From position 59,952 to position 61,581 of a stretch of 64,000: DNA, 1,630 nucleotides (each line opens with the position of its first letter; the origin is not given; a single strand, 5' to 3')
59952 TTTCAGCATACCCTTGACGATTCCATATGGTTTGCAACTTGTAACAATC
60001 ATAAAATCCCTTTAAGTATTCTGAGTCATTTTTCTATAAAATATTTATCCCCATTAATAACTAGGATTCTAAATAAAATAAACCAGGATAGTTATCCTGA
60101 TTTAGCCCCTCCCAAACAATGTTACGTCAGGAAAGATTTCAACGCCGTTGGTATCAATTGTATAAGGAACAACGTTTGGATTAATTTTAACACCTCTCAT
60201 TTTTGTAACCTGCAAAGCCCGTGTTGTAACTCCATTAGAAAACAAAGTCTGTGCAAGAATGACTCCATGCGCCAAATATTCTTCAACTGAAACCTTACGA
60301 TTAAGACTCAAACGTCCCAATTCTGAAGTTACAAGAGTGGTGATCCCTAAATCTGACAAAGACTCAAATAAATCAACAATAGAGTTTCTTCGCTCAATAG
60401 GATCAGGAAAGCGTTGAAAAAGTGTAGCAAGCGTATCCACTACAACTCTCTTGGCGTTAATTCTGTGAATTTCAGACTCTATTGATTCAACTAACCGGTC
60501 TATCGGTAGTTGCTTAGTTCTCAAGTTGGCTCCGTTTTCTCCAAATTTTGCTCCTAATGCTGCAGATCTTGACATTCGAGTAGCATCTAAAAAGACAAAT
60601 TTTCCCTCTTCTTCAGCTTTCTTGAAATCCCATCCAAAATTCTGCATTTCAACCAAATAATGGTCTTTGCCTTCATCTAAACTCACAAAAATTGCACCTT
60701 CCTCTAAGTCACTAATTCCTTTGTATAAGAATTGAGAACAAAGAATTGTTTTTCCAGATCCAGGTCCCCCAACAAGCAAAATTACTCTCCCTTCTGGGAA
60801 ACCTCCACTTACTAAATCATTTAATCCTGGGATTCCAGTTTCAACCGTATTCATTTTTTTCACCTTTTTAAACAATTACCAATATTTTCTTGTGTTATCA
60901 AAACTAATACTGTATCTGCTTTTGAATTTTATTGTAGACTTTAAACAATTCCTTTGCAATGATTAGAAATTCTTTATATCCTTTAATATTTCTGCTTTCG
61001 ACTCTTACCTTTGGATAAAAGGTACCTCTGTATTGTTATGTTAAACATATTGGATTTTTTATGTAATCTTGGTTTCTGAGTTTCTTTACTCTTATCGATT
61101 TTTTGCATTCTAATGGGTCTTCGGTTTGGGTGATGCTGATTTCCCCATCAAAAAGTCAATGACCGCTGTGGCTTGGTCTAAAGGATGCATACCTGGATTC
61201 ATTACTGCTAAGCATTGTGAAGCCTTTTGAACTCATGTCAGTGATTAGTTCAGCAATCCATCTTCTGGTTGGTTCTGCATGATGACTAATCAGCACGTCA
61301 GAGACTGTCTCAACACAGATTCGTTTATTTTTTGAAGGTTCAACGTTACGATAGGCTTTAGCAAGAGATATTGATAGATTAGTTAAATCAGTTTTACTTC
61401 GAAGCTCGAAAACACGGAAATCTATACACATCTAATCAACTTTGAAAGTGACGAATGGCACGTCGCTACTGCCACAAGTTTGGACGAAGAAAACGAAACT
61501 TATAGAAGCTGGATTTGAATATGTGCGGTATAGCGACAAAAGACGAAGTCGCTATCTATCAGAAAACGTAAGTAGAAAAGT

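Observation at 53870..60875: A giant TPR / beta-sandwich / degenerate KaiC-like protein is clustered with an orphan anchored binding protein, a DUF1883-like protein and a canonical KaiC ATPase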

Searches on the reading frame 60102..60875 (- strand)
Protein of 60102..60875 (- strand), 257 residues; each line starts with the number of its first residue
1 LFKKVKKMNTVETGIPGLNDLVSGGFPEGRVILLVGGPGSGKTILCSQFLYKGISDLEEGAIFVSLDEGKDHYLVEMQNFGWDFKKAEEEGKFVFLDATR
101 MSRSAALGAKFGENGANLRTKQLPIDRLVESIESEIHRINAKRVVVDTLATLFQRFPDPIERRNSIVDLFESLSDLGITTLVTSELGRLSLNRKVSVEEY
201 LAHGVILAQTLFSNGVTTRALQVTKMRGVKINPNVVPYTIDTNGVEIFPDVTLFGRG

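Call 5: search_protein_families(library=pfam, max_evalue=0.01, proteins=[window:60102-60875:-])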
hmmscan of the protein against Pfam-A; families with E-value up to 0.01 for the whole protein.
window:60102-60875:- (257 aa): 10 families
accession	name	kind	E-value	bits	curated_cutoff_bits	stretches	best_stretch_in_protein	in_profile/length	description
PF06745.19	ATPase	-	2.7e-59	200.8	26.6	1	11-250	1-229/231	KaiC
PF13481.12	AAA_25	-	7.1e-07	29.5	27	1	8-153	12-156/195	AAA domain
PF20720.3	nSTAND3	-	0.0017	18.5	27.2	1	30-69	18-57/155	Novel STAND NTPase 3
PF13173.12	AAA_14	-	0.0021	18.5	27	1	30-98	3-70/129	AAA domain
PF13401.12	AAA_22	-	0.0041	17.9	27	0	30-152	6-96/130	AAA domain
PF03796.21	DnaB_C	-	0.0045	16.8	27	1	11-74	2-64/255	DnaB-like helicase C terminal domain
PF00154.27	RecA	-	0.0049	16.8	27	1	4-50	26-73/262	recA bacterial DNA recombination protein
PF09807.15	ELP6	-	0.0059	16.5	31.6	1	62-142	49-133/252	Elongation complex protein 6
PF00005.33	ABC_tran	-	0.0065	17.5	25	1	22-65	4-45/137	ABC transporter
PF13191.12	AAA_16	-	0.0097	16.9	32.6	0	28-51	23-46/167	AAA ATPase domain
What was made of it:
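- Checked: 60102..60875 is a canonical single-domain KaiC-like ATPase (PF06745 2.7e-59, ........; call 5).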

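Call 55: search_protein_families(library=ncbifam, max_evalue=0.001, proteins=[window:60102-60875:-])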
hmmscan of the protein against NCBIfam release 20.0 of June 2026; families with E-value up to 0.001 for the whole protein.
window:60102-60875:- (257 aa): 11 families
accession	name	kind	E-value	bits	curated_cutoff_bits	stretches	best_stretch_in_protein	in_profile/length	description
NF006799.0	PRK09302.1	equivalog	2.8e-51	174.6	408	1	6-249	8-240/515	circadian clock protein KaiC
TIGR03877.1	thermo_KaiC_1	hypoth_equivalog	4.7e-41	140.8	307.25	1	9-251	2-236/238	KaiC domain-containing protein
TIGR03880.1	KaiC_arch_3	hypoth_equivalog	5.9e-36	124.1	249.45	1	14-252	1-222/224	KaiC domain-containing protein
TIGR02655.1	circ_KaiC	equivalog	1.1e-35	123.3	546.25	1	11-249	3-230/484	circadian clock protein KaiC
TIGR03881.1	KaiC_arch_4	hypoth_equivalog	2.3e-28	99.4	247.8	1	11-232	3-212/231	KaiC domain-containing protein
NF052589.1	ArlH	equivalog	4.5e-14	52.7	215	1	17-241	8-216/229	archaellum protein ArlH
NF004723.0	PRK06067.1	subfamily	8.3e-09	35.3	194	1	4-249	9-237/243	flagellar accessory protein FlaH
NF006320.0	PRK08533.1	equivalog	1.1e-05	25.1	215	1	21-97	16-91/230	flagellar accessory protein FlaH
TIGR03878.1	thermo_KaiC_2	hypoth_equivalog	0.00027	20.3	232.2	0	23-185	30-174/259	KaiC domain-containing protein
NF006306.0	PRK08506.1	equivalog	0.00047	18.9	596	1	6-68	170-230/472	replicative DNA helicase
NF004629.0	PRK05973.1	equivalog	0.00068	18.7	156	0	26-95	61-129/237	DNA helicase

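Call 57: find_homologous_proteins(query=window:60102-60875:-)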
Query window:60102-60875:- (257 aa): 1782 proteins with E <= 0.001 among 2932 candidates; the best 120 are listed.
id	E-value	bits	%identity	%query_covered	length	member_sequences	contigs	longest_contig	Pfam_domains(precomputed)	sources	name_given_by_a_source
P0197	3.8e-158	543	100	97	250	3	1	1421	PF06745.20,PF23442.2,PF13481.13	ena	-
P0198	4.0e-131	454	82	97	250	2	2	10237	PF06745.20,PF23442.2,PF13481.13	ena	-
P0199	1.2e-127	443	81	96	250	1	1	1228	PF06745.20,PF23442.2,PF13481.13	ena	-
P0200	2.2e-126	439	80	98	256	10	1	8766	PF06745.20,PF23442.2,PF13481.13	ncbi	ncbi:MAG: ATPase domain-containing protein [Candidatus Bathyarchaeota archaeon]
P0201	3.6e-126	438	81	96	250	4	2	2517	PF06414.19,PF06745.20,PF03796.22,PF23442.2,PF13401.13,PF09807.16,PF13481.13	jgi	jgi:KaiC/GvpD/RAD55 family RecA-like ATPase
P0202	1.5e-124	433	78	97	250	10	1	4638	PF06745.20,PF23442.2,PF13481.13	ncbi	-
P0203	3.8e-121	421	77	97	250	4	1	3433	PF06745.20,PF13401.13,PF13481.13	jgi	-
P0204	1.3e-120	420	78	96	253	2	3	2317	PF06745.20,PF23442.2,PF13481.13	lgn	-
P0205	1.5e-120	420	76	96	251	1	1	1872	PF06745.20,PF13481.13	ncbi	-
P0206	4.5e-119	415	76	96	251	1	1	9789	PF06745.20,PF23442.2,PF13481.13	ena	-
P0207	4.8e-119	415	74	97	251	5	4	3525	PF06745.20,PF13481.13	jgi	-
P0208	6.2e-119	414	75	95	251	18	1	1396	PF06745.20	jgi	-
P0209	8.8e-117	407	73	97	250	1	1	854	PF06745.20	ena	-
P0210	3.6e-114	399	74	92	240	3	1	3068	PF06745.20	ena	-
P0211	2.8e-112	392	73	95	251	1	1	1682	PF06745.20,PF03796.22,PF23442.2,PF13481.13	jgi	-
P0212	2.3e-111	389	70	100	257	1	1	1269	PF06745.20,PF03796.22,PF23442.2,PF13481.13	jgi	jgi:KaiC/GvpD/RAD55 family RecA-like ATPase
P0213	5.0e-111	388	71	100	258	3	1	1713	PF06745.20,PF03796.22,PF23442.2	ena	-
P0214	8.2e-111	388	69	95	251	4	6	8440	PF06745.20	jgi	jgi:KaiC/GvpD/RAD55 family RecA-like ATPase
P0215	9.0e-111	387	69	100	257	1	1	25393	PF06745.20,PF03796.22,PF23442.2,PF13481.13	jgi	jgi:KaiC/GvpD/RAD55 family RecA-like ATPase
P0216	1.4e-110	387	69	100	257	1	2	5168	PF06745.20,PF03796.22,PF23442.2,PF13481.13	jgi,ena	-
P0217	2.7e-110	386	71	96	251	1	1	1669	PF06745.20,PF03796.22,PF13481.13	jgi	jgi:circadian clock protein KaiC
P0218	2.8e-110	386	72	96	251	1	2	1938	PF06745.20,PF03796.22,PF23442.2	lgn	-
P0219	4.2e-110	385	72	95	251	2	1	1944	PF06745.20,PF23442.2,PF13481.13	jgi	-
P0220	5.3e-110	385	69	100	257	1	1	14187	PF06745.20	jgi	jgi:KaiC/GvpD/RAD55 family RecA-like ATPase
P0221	7.5e-110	384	72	95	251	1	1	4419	PF06745.20,PF23442.2,PF13481.13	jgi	jgi:circadian clock protein KaiC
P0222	8.1e-110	384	68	98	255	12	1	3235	PF06745.20,PF23442.2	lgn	-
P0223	8.6e-110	384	70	95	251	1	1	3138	PF06745.20,PF23442.2,PF00154.28,PF13481.13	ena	-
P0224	9.1e-110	384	71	97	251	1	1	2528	PF06745.20,PF03796.22,PF23442.2,PF13401.13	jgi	jgi:KaiC/GvpD/RAD55 family RecA-like ATPase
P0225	1.1e-109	384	71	96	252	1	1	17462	PF06745.20,PF03796.22,PF23442.2,PF13481.13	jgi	jgi:KaiC/GvpD/RAD55 family RecA-like ATPase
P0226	1.3e-109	384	71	95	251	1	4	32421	PF06745.20,PF03796.22,PF13481.13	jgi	jgi:KaiC/GvpD/RAD55 family RecA-like ATPase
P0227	1.7e-109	383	71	96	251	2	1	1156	PF06745.20,PF13481.13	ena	-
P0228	2.0e-109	383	68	96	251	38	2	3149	PF06745.20,PF03796.22,PF23442.2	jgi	jgi:KaiC/GvpD/RAD55 family RecA-like ATPase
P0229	2.2e-109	383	71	96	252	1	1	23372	PF06745.20,PF03796.22,PF23442.2,PF13481.13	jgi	jgi:circadian clock protein KaiC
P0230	3.1e-109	382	70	96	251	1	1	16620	PF06745.20,PF03796.22,PF23442.2,PF13481.13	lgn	-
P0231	3.7e-109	382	69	96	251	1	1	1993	PF06745.20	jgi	jgi:KaiC/GvpD/RAD55 family RecA-like ATPase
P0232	4.0e-109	382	71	95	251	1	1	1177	PF06745.20,PF03796.22,PF13481.13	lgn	-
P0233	5.9e-109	382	69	95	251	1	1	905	PF06745.20,PF23442.2,PF13481.13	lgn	-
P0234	8.5e-109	381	70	95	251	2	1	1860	PF06745.20,PF23442.2,PF13481.13,PF20720.4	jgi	-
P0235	1.3e-108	380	73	95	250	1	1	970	PF06745.20,PF03796.22,PF23442.2,PF13481.13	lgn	-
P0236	1.6e-108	380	69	96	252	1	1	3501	PF06745.20,PF03796.22,PF23442.2,PF13481.13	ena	-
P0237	1.6e-108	380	69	97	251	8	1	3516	PF06745.20,PF13481.13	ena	-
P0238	2.2e-108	380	69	96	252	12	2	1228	PF06745.20,PF23442.2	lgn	-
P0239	2.2e-108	380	68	96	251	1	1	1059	PF06745.20,PF03796.22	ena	-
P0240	2.5e-108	380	70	96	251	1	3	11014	PF06745.20,PF03796.22,PF23442.2,PF13481.13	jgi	jgi:circadian clock protein KaiC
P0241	2.5e-108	379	71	96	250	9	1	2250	PF06745.20,PF03796.22,PF23442.2,PF13481.13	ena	-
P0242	2.7e-108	379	70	96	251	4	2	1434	PF06745.20,PF03796.22,PF23442.2,PF13481.13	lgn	-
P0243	2.9e-108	379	71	96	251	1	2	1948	PF06745.20,PF03796.22,PF23442.2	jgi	jgi:KaiC/GvpD/RAD55 family RecA-like ATPase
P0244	3.1e-108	379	70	96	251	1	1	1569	PF06745.20,PF03796.22,PF23442.2,PF13481.13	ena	-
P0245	3.3e-108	379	70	96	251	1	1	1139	PF06745.20,PF03796.22,PF23442.2,PF13481.13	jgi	-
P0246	3.5e-108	379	70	96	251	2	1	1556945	PF06745.20,PF03796.22,PF23442.2,PF13481.13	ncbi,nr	ncbi:MAG: AAA family ATPase [Candidatus Bathyarchaeum sp.]|nr:MAG: AAA family ATPase [Candidatus Bat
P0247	3.9e-108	379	68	100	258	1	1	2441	PF06745.20,PF03796.22,PF13481.13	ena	-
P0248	5.2e-108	378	71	96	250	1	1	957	PF06745.20,PF03796.22,PF23442.2,PF13481.13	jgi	jgi:circadian clock protein KaiC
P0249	6.2e-108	378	70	95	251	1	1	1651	PF06745.20,PF23442.2,PF13481.13,PF20720.4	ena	-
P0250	6.9e-108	378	70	96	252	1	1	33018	PF06745.20,PF03796.22,PF23442.2,PF13481.13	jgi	jgi:KaiC/GvpD/RAD55 family RecA-like ATPase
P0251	8.1e-108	378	68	96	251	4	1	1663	PF06745.20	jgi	jgi:KaiC/GvpD/RAD55 family RecA-like ATPase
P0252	1.5e-107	377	69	96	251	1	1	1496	PF06745.20,PF03796.22,PF23442.2,PF13481.13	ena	-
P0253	1.5e-107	377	68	95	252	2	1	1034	PF06745.20,PF23442.2,PF13481.13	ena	-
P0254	2.4e-107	376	69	95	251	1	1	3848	PF06745.20,PF03796.22,PF23442.2,PF13481.13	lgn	-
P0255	3.4e-107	376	70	96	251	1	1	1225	PF06745.20,PF23442.2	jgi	jgi:KaiC/GvpD/RAD55 family RecA-like ATPase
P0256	3.7e-107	376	68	96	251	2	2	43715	PF06745.20,PF03796.22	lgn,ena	-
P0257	3.8e-107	376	67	96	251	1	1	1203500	PF06745.20,PF03796.22,PF13481.13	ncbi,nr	ncbi:MAG: AAA family ATPase [Candidatus Bathyarchaeota archaeon]|nr:MAG: AAA family ATPase [Candidat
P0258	6.7e-107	375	68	96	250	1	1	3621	PF06745.20,PF03796.22,PF23442.2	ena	-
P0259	7.6e-107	375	68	96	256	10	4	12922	PF06745.20,PF03796.22,PF23442.2,PF13481.13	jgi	-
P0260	9.0e-107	374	68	95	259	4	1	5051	PF06745.20,PF03796.22,PF13481.13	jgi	jgi:KaiC/GvpD/RAD55 family RecA-like ATPase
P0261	1.9e-106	373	69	97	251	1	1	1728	PF06745.20,PF03796.22,PF23442.2,PF13481.13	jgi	jgi:circadian clock protein KaiC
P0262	2.3e-106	373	70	95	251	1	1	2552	PF06745.20,PF03796.22,PF23442.2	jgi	-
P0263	2.3e-106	373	65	97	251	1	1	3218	PF06745.20,PF03796.22,PF13481.13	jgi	jgi:KaiC/GvpD/RAD55 family RecA-like ATPase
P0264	2.4e-106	373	70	96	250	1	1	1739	PF06745.20,PF03796.22,PF23442.2,PF13481.13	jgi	jgi:circadian clock protein KaiC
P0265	2.5e-106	373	69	95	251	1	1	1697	PF06745.20,PF03796.22,PF23442.2,PF13481.13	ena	-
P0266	4.2e-106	372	71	95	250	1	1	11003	PF06745.20,PF03796.22,PF23442.2,PF00154.28,PF13481.13,PF20720.4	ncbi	-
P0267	4.3e-106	372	66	96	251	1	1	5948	PF06745.20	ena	-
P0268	5.3e-106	372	69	94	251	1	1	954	PF06745.20,PF23442.2,PF13481.13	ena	-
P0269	6.1e-106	372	69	96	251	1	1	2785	PF06745.20,PF03796.22,PF23442.2,PF13401.13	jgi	jgi:circadian clock protein KaiC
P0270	6.1e-106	372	69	94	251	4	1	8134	PF06745.20,PF23442.2,PF13481.13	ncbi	-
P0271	8.7e-106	371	70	96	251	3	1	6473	PF06745.20,PF03796.22,PF23442.2,PF13481.13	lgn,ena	-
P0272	1.0e-105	371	69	96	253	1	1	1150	PF06745.20,PF03796.22,PF13481.13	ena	-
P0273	1.3e-105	371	69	95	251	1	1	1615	PF06745.20,PF03796.22,PF23442.2,PF00154.28,PF13481.13,PF20720.4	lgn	-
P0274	1.5e-105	370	69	96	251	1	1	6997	PF06745.20,PF03796.22,PF23442.2,PF13481.13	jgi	jgi:circadian clock protein KaiC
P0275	1.5e-105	370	69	94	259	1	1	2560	PF06745.20,PF03796.22,PF23442.2,PF13481.13,PF20720.4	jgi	jgi:circadian clock protein KaiC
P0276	1.9e-105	370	70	95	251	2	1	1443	PF06745.20,PF03796.22,PF23442.2,PF13481.13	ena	-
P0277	2.1e-105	370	69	96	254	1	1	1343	PF06745.20,PF03796.22,PF23442.2,PF13481.13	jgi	-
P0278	2.2e-105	370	65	97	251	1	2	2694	PF06745.20,PF23442.2,PF13481.13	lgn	-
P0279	2.3e-105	370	69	97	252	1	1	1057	PF06745.20,PF13481.13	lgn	-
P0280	2.6e-105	370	69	95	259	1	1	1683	PF06745.20,PF23442.2,PF13481.13,PF20720.4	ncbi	-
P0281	4.0e-105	369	67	97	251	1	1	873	PF06745.20,PF13481.13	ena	-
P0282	4.7e-105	369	69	95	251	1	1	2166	PF06745.20,PF03796.22,PF23442.2,PF13481.13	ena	-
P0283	5.1e-105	369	69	93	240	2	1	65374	PF06745.20,PF13481.13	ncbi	-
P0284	7.3e-105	368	67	96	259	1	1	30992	PF06745.20,PF03796.22,PF13481.13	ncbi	-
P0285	8.1e-105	368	68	95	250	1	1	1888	PF06745.20,PF23442.2,PF13481.13,PF20720.4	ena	-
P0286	8.4e-105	368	67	97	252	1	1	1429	PF06745.20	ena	-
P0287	1.2e-104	367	70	95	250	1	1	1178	PF06745.20,PF03796.22,PF23442.2,PF13481.13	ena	-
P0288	1.4e-104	367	67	95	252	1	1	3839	PF06745.20,PF03796.22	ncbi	-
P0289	1.5e-104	367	67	96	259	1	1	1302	PF06745.20,PF03796.22,PF13481.13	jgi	jgi:KaiC/GvpD/RAD55 family RecA-like ATPase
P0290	1.5e-104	367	67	97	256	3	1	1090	PF06745.20,PF23442.2,PF13481.13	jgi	jgi:circadian clock protein KaiC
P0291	2.2e-104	367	68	94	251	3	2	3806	PF06745.20,PF03796.22,PF23442.2,PF13481.13,PF20720.4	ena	-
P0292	2.6e-104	366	67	96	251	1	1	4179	PF06745.20,PF03796.22,PF23442.2,PF00154.28,PF13481.13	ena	-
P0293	3.4e-104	366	68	96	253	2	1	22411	PF06745.20,PF03796.22,PF23442.2,PF13481.13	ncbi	-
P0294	3.8e-104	366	66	96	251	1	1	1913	PF06745.20,PF23442.2,PF13481.13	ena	-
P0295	1.1e-103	364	69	95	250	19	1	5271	PF06745.20,PF03796.22,PF23442.2,PF13481.13,PF20720.4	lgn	-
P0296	1.8e-103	364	67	95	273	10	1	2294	PF06745.20,PF03796.22,PF23442.2,PF13481.13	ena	-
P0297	2.2e-103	363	67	96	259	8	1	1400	PF06745.20,PF03796.22,PF13481.13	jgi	-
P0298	3.1e-103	363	68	95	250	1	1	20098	PF06745.20,PF03796.22,PF23442.2,PF13401.13,PF13481.13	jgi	jgi:circadian clock protein KaiC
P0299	3.1e-103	363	69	93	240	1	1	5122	PF06745.20,PF13481.13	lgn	-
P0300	5.3e-103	362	68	94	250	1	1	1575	PF06745.20,PF23442.2,PF13481.13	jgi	jgi:KaiC/GvpD/RAD55 family RecA-like ATPase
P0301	6.6e-103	362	67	96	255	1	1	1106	PF06745.20,PF03796.22,PF23442.2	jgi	jgi:KaiC/GvpD/RAD55 family RecA-like ATPase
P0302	6.8e-103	362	67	95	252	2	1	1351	PF06745.20,PF03796.22,PF23442.2,PF13481.13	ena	-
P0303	1.2e-102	361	66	95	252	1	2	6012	PF06745.20,PF03796.22,PF23442.2,PF13481.13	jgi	-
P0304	1.4e-102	361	66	96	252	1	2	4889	PF06745.20,PF03796.22,PF13481.13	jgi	jgi:KaiC/GvpD/RAD55 family RecA-like ATPase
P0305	1.4e-102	361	68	96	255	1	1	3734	PF06745.20,PF23442.2,PF13481.13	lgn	-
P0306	1.6e-102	360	69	94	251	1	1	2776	PF06745.20,PF03796.22,PF23442.2,PF00154.28,PF13481.13,PF20720.4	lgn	-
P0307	1.7e-102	360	65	96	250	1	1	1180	PF06745.20,PF03796.22,PF23442.2,PF13481.13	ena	-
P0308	2.5e-102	360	66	95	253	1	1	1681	PF06745.20,PF03796.22,PF23442.2,PF13481.13,PF20720.4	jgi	jgi:circadian clock protein KaiC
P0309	2.6e-102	360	67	95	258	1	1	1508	PF06745.20,PF03796.22,PF23442.2,PF00154.28,PF13481.13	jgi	jgi:circadian clock protein KaiC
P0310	4.4e-102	359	65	96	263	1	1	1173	PF06745.20,PF03796.22,PF13481.13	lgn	-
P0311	4.7e-102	359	67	94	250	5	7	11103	PF06745.20,PF23442.2,PF13481.13,PF20720.4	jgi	jgi:circadian clock protein KaiC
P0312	5.2e-102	359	68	95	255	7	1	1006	PF06745.20,PF03796.22,PF13481.13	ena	-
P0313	6.3e-102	359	67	94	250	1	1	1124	PF06745.20,PF03796.22,PF23442.2,PF13481.13,PF20720.4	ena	-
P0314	6.6e-102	358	67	94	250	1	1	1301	PF06745.20,PF03796.22,PF23442.2,PF13481.13,PF20720.4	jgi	-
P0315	7.2e-102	358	65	95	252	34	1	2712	PF06745.20,PF03796.22,PF13481.13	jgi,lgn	jgi:circadian clock protein KaiC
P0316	9.2e-102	358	66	94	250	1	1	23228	PF06745.20,PF23442.2,PF13481.13,PF20720.4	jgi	-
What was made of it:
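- KaiC orthologs are widespread in Bathyarchaeota, so a partner acting in trans is available (call 57).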

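Call 58: find_encoding_contigs(protein=P0246, flank=6000, max_places=1)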
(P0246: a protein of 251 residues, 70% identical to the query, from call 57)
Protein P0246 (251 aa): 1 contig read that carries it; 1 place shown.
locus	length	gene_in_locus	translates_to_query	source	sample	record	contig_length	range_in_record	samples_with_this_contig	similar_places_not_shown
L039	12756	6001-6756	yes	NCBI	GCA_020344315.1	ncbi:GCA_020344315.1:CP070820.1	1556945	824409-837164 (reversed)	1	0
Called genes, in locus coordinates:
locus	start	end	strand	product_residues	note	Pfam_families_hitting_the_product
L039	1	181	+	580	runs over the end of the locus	PF04015:DUF362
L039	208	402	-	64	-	PF09082:DUF1922, PF19134:DUF5817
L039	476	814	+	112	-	PF04471:Mrr_cat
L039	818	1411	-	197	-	PF13207:AAA_17 (weak), PF13238:AAA_18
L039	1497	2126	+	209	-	PF21715:CggR_N, PF22167:PH0730-like_N, PF14544:DUF4443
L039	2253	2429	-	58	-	-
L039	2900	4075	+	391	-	PF07690:MFS_1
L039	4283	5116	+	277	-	PF01656:CbiA, PF09140:MipZ (faint), PF10609:ParA, PF13614:AAA_31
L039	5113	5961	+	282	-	PF06745:ATPase, PF05625:PAXNEB (faint), PF24336:DUF7504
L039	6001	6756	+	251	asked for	PF03796:DnaB_C (weak), PF06745:ATPase, PF13481:AAA_25 (weak), PF23442:DUF7125 (faint)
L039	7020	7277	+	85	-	-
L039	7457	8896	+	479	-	PF02310:B12-binding, PF04055:Radical_SAM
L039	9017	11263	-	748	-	-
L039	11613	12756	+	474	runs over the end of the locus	PF02310:B12-binding, PF04055:Radical_SAM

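Call 59: find_encoding_contigs(protein=P0198, flank=8000, max_places=2)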
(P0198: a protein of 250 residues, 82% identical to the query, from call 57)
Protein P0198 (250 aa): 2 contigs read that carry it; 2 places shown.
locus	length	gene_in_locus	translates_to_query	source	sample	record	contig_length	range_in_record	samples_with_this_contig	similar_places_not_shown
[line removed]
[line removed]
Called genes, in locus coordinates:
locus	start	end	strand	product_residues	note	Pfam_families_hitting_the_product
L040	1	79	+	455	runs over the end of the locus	PF02878:PGM_PMM_I, PF02879:PGM_PMM_II, PF02880:PGM_PMM_III, PF00408:PGM_PMM_IV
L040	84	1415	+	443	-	PF00483:NTP_transferase, PF12804:NTP_transf_3, PF02348:CTP_transf_3 (faint), PF25084:LbH_EIF2B (weak), PF25087:GMPPB_C (weak), PF00132:Hexapep (weak)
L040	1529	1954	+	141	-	PF14894:Lsm_C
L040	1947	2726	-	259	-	PF09754:PAC2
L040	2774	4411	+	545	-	PF01702:TGT, PF17884:DUF5591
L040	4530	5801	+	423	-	PF23023:Anti-Pycsar_Apyc1, PF00753:Lactamase_B, PF16661:Lactamase_B_6, PF12706:Lactamase_B_2 (weak), PF10996:Beta-Casp, PF07521:RMMBL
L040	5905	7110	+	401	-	PF00155:Aminotran_1_2, PF01053:Cys_Met_Meta_PP (weak)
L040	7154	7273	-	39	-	-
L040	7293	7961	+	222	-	PF06745:ATPase, PF24336:DUF7504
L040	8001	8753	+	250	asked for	PF06745:ATPase, PF13481:AAA_25 (weak), PF23442:DUF7125 (faint)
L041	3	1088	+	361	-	?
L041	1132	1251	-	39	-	-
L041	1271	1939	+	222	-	PF06745:ATPase, PF24336:DUF7504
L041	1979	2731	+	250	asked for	PF06745:ATPase, PF13481:AAA_25 (weak), PF23442:DUF7125 (faint)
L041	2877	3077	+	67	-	?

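Call 93: search_protein_families(library=padloc, max_evalue=0.01, proteins=[window:60102-60875:-])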
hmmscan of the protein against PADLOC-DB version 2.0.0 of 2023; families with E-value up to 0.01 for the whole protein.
window:60102-60875:- (257 aa): 1 family
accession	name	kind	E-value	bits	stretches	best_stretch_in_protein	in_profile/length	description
PDLC04140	mad8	-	8.2e-06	23.5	1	25-76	23-70/314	mads_8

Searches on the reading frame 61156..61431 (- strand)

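Call 5: search_protein_families(library=pfam, max_evalue=0.01, proteins=[window:61156-61431:-])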
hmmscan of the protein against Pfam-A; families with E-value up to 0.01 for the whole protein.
window:61156-61431:- (91 aa): 2 families
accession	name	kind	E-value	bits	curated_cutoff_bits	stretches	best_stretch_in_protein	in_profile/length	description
PF06745.19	ATPase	-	0.0045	16.8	26.6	1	11-75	99-160/231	KaiC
PF24336.1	DUF7504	-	0.0061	17.5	27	1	11-65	85-145/179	Family of unknown function (DUF7504)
